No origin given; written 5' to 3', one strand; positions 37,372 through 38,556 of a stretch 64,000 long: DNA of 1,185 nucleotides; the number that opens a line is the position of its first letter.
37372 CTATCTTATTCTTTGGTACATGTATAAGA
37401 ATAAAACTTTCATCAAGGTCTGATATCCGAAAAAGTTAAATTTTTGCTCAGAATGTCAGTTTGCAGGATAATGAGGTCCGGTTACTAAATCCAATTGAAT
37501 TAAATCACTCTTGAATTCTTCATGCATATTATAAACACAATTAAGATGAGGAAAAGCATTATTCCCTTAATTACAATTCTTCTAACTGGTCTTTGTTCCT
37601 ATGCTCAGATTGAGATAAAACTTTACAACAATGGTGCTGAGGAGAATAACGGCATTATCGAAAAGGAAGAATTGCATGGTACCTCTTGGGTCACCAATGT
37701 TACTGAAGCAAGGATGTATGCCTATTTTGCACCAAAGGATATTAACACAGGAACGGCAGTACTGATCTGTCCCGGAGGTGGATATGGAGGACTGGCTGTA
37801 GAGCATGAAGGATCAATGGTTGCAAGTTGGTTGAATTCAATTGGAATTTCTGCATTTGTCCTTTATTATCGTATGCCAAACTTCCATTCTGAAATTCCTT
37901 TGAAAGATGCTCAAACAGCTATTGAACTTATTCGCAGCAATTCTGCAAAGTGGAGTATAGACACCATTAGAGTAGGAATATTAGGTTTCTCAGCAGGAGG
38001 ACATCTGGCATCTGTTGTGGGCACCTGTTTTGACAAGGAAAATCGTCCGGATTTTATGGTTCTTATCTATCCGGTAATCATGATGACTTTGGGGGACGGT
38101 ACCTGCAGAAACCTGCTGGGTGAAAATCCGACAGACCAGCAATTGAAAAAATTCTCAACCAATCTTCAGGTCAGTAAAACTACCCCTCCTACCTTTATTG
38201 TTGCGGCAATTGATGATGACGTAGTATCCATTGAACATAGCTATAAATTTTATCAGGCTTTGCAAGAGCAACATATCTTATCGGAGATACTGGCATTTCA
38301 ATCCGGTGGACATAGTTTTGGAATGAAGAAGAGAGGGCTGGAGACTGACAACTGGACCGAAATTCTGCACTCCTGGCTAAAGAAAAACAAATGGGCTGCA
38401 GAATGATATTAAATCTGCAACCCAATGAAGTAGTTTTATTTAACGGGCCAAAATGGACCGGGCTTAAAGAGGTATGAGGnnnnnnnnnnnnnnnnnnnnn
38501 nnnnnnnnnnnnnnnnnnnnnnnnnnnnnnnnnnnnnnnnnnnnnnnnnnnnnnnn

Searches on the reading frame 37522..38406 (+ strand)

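Call 66: search_protein_families(library=pfam, proteins=[window:37522-38406:+], max_evalue=0.001)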
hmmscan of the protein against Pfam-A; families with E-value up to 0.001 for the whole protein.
window:37522-38406:+ (294 aa): 7 families
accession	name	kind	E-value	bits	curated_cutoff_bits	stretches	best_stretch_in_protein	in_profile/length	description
PF20434.5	BD-FAE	-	4.7e-18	65.9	26.8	2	78-171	14-111/215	BD-FAE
PF00326.27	Peptidase_S9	-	1.8e-13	50.9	22.6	1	129-288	47-208/213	Prolyl oligopeptidase family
PF07859.19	Abhydrolase_3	-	2.4e-11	44.2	25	1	85-188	6-112/210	alpha/beta hydrolase fold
PF01738.24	DLH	-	3.2e-05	24.1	21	1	129-272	80-194/217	Dienelactone hydrolase family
PF03959.19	FSH1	-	8.8e-05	22.7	21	1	151-270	103-205/211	Serine hydrolase (FSH1)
PF12740.14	PETase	-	0.00015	21.7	28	0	213-288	160-231/263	PET hydrolase-like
PF02129.25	Peptidase_S15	-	0.00057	20.1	23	0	198-264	199-260/262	X-Pro dipeptidyl-peptidase (S15 family)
